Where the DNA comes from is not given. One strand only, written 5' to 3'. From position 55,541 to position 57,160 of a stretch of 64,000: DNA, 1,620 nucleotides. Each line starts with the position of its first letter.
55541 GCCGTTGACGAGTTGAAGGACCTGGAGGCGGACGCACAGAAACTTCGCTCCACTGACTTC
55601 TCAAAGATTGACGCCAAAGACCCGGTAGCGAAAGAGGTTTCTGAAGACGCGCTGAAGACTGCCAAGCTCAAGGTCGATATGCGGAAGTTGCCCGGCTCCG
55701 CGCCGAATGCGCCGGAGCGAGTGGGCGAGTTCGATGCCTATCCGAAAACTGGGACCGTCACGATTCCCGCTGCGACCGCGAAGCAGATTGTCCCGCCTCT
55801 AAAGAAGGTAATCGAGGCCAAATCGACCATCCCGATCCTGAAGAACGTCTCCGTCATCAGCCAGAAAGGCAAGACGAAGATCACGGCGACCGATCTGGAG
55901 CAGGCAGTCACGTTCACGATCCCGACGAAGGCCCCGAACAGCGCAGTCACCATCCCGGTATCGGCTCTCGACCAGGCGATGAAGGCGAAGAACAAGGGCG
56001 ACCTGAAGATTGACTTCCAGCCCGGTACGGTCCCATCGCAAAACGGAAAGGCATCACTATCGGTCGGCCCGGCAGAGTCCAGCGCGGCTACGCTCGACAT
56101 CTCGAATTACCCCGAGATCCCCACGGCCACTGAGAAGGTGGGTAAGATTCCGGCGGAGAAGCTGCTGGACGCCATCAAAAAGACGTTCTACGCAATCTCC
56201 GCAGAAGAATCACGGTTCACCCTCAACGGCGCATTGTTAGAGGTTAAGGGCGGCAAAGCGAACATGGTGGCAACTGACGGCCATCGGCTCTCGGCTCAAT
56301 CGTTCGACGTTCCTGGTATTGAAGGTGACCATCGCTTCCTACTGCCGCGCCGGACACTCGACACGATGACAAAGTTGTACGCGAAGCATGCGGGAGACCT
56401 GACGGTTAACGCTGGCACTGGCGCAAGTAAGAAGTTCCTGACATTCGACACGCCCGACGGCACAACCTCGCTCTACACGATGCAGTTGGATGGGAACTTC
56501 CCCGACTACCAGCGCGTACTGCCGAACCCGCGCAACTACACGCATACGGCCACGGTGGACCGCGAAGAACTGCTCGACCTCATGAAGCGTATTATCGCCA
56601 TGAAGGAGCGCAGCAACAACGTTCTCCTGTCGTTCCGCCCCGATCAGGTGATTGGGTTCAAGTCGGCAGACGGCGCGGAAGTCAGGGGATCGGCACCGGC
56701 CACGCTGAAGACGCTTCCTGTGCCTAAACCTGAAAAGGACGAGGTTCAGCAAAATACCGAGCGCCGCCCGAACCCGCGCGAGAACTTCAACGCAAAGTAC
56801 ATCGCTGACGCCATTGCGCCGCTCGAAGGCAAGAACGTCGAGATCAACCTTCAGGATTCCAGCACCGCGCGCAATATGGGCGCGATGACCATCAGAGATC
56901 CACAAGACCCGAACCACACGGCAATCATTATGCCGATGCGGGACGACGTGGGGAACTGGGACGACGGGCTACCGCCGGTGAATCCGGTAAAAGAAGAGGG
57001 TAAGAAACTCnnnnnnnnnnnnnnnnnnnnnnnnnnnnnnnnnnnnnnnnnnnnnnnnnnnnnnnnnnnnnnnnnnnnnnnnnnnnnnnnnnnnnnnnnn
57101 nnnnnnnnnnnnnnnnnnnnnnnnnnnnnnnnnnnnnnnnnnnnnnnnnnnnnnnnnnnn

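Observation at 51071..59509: Giant polyvalent virion protein fusing a 2H phosphoesterase, an N6-adenine methyltransferase and a complete beta-sliding-clamp (DnaN) module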

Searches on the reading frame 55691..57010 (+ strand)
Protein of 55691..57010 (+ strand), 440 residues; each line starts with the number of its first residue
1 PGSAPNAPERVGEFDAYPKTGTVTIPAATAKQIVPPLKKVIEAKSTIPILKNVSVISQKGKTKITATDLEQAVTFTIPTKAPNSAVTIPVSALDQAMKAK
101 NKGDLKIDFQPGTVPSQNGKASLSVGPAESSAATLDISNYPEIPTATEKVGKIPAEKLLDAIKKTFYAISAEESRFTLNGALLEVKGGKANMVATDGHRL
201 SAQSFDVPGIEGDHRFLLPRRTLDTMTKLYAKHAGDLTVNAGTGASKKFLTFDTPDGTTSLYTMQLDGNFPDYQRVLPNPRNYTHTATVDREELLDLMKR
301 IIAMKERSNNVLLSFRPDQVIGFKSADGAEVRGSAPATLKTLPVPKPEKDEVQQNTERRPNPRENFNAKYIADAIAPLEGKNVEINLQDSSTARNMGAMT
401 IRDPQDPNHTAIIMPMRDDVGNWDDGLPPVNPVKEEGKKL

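Call 8: search_dna_similar(query=window:55751-56950:+, collection=phages, mode=protein, max_rows=40)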
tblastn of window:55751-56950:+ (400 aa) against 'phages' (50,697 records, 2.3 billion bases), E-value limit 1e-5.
Records with a match: 104; places in all: 104; records where one place covers at least 80% of the query: 51.
Best place of each record, by identity: <60% 104.
By first word of the organism name: Arthrobacter 27; Bacteriophage 17; Nodularia 9; Ralstonia 8; Rhizobium 6; Salinibacter 5; Paracoccus 3; Microcystis 3; Thermus 3; Aurantimonas 2; and 13 more.
By host as written in the record: Arthrobacter sp. ATCC 21022 23; - 22; Nodularia spumigena KAC65 4; Salinibacter ruber M8 3; Nodularia spumigena kac68 3; Aurantimonas sp. C5-1 2; Rhizobium radiobacter P007 2; Sinorhizobium meliloti 2; and 30 more.
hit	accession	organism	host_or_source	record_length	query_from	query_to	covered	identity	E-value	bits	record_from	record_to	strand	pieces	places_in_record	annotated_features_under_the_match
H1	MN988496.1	Rhizobium phage RHph_TM3_3_14B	Rhizobium etli T3_14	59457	3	397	99%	27.6%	2e-22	105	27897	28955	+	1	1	DNA polymerase III beta subunit protein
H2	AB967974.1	Aurantimonas phage AmM-1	Aurantimonas sp. C5-1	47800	4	397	99%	27.6%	9e-28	121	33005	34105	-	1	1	DNA polymerase III beta subunit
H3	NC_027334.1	Aurantimonas phage AmM-1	Aurantimonas sp. C5-1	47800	4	397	99%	27.6%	9e-28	121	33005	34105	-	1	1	DNA polymerase processivity factor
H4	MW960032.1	Rhizobium phage RHph_X2_25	Sinorhizobium americanum X2_25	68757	19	397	95%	28.3%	1e-20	100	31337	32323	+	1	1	DNA polymerase III beta subunit protein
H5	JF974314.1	Rhizobium phage RR1-A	Rhizobium radiobacter P007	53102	20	397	95%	28.1%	3e-22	105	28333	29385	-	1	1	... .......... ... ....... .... | hypothetical protein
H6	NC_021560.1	Rhizobium phage RR1-A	Rhizobium radiobacter P007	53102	20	397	95%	28.1%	3e-22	105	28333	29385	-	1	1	DNA polymerase processivity factor | hypothetical protein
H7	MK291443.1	Paracoccus phage vB_PsuS_Psul1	Paracoccus sulfuroxidans JCM 14013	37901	20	397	95%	28.1%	3e-20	99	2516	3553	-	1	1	DNA polymerase III beta subunit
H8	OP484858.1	Sinorhizobium phage NV1.1.1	Sinorhizobium meliloti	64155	12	397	97%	27.1%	6e-18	92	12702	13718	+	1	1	hypothetical protein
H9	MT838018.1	Bacteriophage sp.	human fecal samples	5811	4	397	99%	26.2%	8e-25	112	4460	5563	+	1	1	record has no annotation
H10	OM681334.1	Microcystis phage vB_MweS-yong2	Microcystis sp.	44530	18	399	96%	26.9%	6e-10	67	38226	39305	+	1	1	DNA polymerase III holoenzyme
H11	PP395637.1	Microcystis phage Mae-JY04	Microcystis aeruginosa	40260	3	397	99%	25.9%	5e-26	116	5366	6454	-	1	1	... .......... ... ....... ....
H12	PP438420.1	Microcystis phage Mae-JY28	Microcystis aeruginosa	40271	3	397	99%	25.9%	5e-26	116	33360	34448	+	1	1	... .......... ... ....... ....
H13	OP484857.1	Sinorhizobium phage AP-16-3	Sinorhizobium meliloti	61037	4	397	99%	25.9%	1e-19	97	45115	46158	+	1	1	hypothetical protein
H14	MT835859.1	Bacteriophage sp.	human fecal samples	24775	17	397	95%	26.7%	1e-25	115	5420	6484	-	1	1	record has no annotation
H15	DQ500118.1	Rhizobium phage 16-3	-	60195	5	397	98%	25.6%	1e-18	94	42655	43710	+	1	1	16-3p081: p081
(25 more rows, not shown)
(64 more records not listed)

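Call 21: search_protein_representatives(protein=window:55691-57010:+)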
Query: 440 residues. Proteins with E-value up to 0.001 (for the whole library): 24734; up to 1e-10: 9240; up to 1e-30: 29. The best 150 are listed.
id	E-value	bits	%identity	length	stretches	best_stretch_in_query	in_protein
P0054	1.4e-146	505.2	63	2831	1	9-429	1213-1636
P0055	3.8e-123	428.0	58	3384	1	13-428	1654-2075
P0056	5.6e-91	322.1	45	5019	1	6-430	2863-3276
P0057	1.9e-82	294.0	44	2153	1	5-430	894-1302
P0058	3.4e-69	250.4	55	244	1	1-240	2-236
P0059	2.6e-64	234.3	46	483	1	15-279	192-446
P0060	1.8e-53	198.5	40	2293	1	11-419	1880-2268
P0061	1.3e-39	152.9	39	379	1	40-332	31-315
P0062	1.5e-37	146.1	34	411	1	43-419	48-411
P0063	6.8e-36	140.7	35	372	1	24-331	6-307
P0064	3.7e-35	138.2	34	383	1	40-417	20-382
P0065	4.2e-35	138.1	33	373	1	38-417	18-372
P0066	4.9e-35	137.8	38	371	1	40-305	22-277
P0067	7.6e-34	133.9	42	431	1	36-319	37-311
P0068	3.1e-33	131.9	31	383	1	36-417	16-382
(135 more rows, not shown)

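Call 24: search_protein_families(library=pfam, proteins=[P0054, P0055, P0057], max_evalue=0.001)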
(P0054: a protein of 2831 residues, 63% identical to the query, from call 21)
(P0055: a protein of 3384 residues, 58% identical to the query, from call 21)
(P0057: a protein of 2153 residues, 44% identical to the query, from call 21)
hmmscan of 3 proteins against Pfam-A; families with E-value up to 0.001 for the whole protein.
P0054 (2831 aa): 3 families
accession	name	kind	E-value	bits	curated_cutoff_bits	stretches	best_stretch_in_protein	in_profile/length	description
PF02767.21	DNA_pol3_beta_2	-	2.6e-12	47.5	27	1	1356-1442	2-89/116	DNA polymerase III beta subunit, central domain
PF00712.24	DNA_pol3_beta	-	9.3e-12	45.6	24.4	1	1231-1313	8-92/120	DNA polymerase III beta subunit, N-terminal domain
PF02768.20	DNA_pol3_beta_3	-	6.1e-08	33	27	1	1498-1624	5-121/121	DNA polymerase III beta subunit, C-terminal domain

P0055 (3384 aa): 4 families
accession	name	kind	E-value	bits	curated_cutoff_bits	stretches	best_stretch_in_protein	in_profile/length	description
PF02767.21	DNA_pol3_beta_2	-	3.1e-14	53.7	27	1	1797-1921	2-116/116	DNA polymerase III beta subunit, central domain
PF00300.27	His_Phos_1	-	7.9e-10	39.1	21.7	1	744-882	14-154/194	Histidine phosphatase superfamily (branch 1)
PF02768.20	DNA_pol3_beta_3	-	6.6e-09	36.1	27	1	1924-2024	2-100/121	DNA polymerase III beta subunit, C-terminal domain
PF00712.24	DNA_pol3_beta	-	3.2e-07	31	24.4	0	1683-1786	21-118/120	DNA polymerase III beta subunit, N-terminal domain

P0057 (2153 aa): 4 families
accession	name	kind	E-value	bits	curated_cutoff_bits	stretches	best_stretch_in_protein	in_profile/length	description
PF02767.21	DNA_pol3_beta_2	-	1.4e-12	48.3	27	1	1038-1156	5-116/116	DNA polymerase III beta subunit, central domain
PF13563.12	2_5_RNA_ligase2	-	2.4e-07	31.4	27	1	739-831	23-122/152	2'-5' RNA ligase superfamily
PF00712.24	DNA_pol3_beta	-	1.5e-06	28.7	24.4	1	919-1026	11-120/120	DNA polymerase III beta subunit, N-terminal domain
PF23474.1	Acb1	-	0.00026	21.2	27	0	742-824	35-110/144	Anti-CBASS protein Acb1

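Call 27: find_homologous_proteins(query=window:55691-57010:+, max_evalue=1e-8)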
Query window:55691-57010:+ (440 aa): 6454 proteins with E <= 1e-8 among 8000 candidates; the best 120 are listed.
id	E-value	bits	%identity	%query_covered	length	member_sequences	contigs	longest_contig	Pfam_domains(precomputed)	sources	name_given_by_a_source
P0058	1.1e-68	250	54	54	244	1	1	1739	PF00712.25,PF02767.22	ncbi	-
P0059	8.2e-64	234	44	61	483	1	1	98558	PF00712.25,PF02767.22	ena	-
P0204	6.4e-44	169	34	86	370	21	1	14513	PF00712.25,PF02768.21,PF02767.22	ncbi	-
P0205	8.3e-43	165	34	86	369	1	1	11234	PF00712.25,PF02768.21,PF02767.22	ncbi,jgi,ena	jgi:DNA polymerase-3 subunit beta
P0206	1.4e-42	164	34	86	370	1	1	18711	PF00712.25,PF02768.21,PF02767.22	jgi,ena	jgi:DNA polymerase-3 subunit beta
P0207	2.0e-42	164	33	86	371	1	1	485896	PF00712.25,PF02768.21,PF02767.22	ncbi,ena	-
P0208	2.3e-42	164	32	86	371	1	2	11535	PF00712.25,PF02768.21,PF02767.22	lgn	-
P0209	2.7e-42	163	34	86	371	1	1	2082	PF00712.25,PF02768.21,PF02767.22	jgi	jgi:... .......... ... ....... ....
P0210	3.0e-42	163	33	86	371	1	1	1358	PF00712.25,PF02768.21,PF02767.22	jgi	jgi:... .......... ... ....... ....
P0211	3.8e-42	163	34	86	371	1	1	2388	PF00712.25,PF02768.21,PF02767.22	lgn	-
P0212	4.0e-42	163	33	86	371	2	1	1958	PF00712.25,PF02768.21,PF02767.22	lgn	-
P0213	5.9e-42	162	33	86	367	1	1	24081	PF00712.25,PF02768.21,PF02767.22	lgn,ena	-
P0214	8.7e-42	162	33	86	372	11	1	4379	PF00712.25,PF02768.21,PF02767.22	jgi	jgi:DNA polymerase-3 subunit beta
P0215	9.8e-42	162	34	86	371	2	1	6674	PF00712.25,PF02768.21,PF02767.22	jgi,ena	-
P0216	1.1e-41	161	33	86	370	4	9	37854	PF00712.25,PF02768.21,PF02767.22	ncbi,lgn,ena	-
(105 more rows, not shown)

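Call 29: find_encoding_contigs(protein=P0059, flank=10000, max_places=3)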
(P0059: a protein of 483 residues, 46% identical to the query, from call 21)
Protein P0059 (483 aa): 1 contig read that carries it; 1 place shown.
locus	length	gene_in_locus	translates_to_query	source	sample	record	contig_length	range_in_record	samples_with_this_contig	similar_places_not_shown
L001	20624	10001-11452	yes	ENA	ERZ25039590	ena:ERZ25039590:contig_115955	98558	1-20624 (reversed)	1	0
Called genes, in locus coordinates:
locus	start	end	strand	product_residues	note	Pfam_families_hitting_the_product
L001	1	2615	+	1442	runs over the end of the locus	PF01464:SLT, PF13563:2_5_RNA_ligase2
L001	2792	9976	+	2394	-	PF05175:MTS (weak), PF13489:Methyltransf_23 (weak)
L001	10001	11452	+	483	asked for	PF00712:DNA_pol3_beta (weak), PF02767:DNA_pol3_beta_2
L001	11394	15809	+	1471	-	-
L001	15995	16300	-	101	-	-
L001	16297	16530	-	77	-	-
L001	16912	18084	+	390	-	-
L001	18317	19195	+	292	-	-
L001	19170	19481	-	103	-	-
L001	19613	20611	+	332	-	-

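Call 31: search_solved_structures(query=window:55691-57010:+, show_alignments=1, max_evalue=1e-10)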
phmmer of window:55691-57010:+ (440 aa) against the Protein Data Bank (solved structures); distinct sequences matched with E-value up to 1e-10: 50.
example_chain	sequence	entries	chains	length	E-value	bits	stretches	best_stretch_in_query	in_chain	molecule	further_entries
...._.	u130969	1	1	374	1.2e-28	103.6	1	37-417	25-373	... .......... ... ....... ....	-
6ams_A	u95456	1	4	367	1.3e-26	96.9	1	38-391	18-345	Beta sliding clamp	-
4tsz_A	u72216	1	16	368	1.3e-26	96.9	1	38-391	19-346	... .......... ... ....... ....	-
4tr8_A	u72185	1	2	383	1.5e-26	96.7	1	38-391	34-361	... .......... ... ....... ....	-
6pth_A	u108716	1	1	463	3.2e-26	95.6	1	38-391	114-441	Beta sliding clamp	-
6izo_A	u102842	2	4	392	1.6e-23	86.7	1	23-417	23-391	Beta sliding clamp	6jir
5wce_A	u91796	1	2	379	1.9e-23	86.4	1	24-417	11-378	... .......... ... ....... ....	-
8xla_A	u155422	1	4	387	3.2e-22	82.4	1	32-317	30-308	Beta sliding clamp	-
6deg_A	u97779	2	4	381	1.1e-21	80.7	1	37-319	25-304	Beta sliding clamp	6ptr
6ap4_A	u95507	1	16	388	1.3e-21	80.4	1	39-417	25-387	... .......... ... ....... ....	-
7ybd_A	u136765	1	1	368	9.6e-21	77.5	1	38-323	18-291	Beta sliding clamp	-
6amq_A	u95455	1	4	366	4e-20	75.5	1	35-417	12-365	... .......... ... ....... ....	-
6e8d_A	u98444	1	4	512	5.3e-20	75.1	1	33-421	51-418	Beta sliding clamp,DNA mismatch repair protein MutL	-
4tr6_A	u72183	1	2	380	7.7e-20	74.6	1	34-417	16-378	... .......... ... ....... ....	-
1jqj_A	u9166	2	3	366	6.9e-19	71.4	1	35-417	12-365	DNA polymerase III, beta chain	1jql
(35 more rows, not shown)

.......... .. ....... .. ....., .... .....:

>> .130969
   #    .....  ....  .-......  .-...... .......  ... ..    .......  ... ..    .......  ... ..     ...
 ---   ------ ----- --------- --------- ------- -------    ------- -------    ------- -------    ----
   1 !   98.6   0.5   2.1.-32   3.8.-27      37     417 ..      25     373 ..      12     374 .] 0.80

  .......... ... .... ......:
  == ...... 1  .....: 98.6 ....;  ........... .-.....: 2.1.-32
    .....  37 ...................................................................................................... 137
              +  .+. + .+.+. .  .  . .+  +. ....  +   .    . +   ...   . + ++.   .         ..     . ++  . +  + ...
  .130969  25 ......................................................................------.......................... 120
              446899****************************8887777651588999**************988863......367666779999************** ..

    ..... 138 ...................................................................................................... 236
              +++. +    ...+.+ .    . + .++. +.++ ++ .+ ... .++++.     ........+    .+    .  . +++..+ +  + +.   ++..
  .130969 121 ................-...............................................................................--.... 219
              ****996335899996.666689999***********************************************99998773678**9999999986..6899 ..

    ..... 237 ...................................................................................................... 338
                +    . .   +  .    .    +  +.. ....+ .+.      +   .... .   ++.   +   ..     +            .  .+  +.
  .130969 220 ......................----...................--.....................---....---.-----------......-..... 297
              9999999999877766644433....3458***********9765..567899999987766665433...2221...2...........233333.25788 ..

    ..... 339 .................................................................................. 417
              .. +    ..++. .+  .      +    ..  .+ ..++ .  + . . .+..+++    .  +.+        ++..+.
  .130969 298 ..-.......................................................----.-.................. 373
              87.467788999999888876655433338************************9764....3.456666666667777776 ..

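Call 34: find_related_loci(query=A2, collection=viral_contigs, flank=10000)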
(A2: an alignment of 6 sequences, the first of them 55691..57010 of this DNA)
Query A2 (440 aa) in viral_contigs; peptide patterns used: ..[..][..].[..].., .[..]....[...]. (x = any residue, [..] = any of these).
54 stretches matched a pattern; 21 encode a relative of the query (tblastn E <= 1e-3); 21 distinct loci.
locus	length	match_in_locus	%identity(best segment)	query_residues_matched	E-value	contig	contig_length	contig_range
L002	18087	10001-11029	29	39-417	6e-39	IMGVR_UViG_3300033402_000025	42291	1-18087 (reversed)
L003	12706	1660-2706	31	41-417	4e-39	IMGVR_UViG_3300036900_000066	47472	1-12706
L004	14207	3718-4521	34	41-320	6e-37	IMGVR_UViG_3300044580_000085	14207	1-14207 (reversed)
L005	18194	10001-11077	28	24-417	2e-36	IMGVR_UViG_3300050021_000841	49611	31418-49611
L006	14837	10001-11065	32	37-417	3e-35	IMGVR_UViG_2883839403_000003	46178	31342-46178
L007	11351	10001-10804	32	34-320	8e-32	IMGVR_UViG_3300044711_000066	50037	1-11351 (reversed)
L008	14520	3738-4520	31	39-316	1e-29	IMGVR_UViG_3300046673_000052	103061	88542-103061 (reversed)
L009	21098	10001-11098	28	40-417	2e-26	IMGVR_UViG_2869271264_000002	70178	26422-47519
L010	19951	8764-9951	24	22-431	1e-22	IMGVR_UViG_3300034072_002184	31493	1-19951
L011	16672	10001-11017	25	22-382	5e-22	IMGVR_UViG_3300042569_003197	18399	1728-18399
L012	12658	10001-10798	28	41-304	8e-21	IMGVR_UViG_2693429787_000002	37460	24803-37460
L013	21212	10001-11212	26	23-417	3e-20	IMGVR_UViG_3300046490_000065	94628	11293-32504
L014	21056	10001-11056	25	37-417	2e-19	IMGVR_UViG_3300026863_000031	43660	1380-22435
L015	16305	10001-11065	28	38-418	1e-23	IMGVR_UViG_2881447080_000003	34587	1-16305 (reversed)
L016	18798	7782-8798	25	22-382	5e-22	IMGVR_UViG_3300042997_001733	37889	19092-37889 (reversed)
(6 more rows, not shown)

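Call 36: find_related_loci(query=A2, collection=metagenome_contigs, flank=10000)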
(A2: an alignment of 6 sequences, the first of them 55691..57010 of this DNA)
Query A2 (440 aa) in metagenome_contigs; peptide patterns used: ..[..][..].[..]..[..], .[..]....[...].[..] (x = any residue, [..] = any of these).
600 stretches matched a pattern (row limit reached: there are more); 559 encode a relative of the query (tblastn E <= 1e-3); the best 80 are kept; 80 distinct loci.
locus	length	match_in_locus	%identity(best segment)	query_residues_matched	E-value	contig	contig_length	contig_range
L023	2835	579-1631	34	40-417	4e-51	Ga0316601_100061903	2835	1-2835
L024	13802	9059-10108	33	40-417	6e-50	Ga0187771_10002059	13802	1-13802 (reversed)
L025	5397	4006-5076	33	38-421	7e-50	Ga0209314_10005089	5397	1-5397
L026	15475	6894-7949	33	40-417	7e-50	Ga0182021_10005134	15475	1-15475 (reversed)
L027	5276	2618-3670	32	40-417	3e-49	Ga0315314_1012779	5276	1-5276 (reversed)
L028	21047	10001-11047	34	40-417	4e-49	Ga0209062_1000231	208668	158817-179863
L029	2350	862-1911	32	40-417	2e-49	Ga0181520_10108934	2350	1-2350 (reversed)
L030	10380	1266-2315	34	40-417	7e-49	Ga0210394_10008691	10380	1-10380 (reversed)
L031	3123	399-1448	34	40-417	1e-48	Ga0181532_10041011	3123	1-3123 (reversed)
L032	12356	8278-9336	31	40-417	2e-48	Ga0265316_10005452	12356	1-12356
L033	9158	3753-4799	32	40-417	3e-48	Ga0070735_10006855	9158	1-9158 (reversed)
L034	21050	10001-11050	33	40-417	8e-48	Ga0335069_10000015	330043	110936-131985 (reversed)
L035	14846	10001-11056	32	40-417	1e-47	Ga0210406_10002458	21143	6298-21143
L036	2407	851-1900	33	40-417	4e-48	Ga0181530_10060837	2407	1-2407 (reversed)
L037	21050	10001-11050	31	40-417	1e-47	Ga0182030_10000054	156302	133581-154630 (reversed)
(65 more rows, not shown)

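Call 37: find_encoding_contigs(protein=P0054, flank=10000, max_places=2)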
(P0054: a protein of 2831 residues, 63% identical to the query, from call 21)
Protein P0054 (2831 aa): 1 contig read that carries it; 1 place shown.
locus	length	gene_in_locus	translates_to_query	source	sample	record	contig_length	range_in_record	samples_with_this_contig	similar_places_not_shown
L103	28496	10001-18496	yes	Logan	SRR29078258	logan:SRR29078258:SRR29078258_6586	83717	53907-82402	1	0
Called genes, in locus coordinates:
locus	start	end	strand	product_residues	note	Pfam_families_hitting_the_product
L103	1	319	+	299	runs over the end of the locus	-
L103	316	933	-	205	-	-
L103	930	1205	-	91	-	-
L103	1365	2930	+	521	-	PF11134:Phage_stabilise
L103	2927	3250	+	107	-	PF20274:cREC_REC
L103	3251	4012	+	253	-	-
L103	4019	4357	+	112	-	-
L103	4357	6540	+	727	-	-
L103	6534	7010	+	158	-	PF11039:DUF2824 (weak)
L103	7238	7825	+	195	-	-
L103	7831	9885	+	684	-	-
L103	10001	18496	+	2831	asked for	PF00712:DNA_pol3_beta (weak), PF02767:DNA_pol3_beta_2, PF02768:DNA_pol3_beta_3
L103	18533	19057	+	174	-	-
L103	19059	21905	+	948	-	-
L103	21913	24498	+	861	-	-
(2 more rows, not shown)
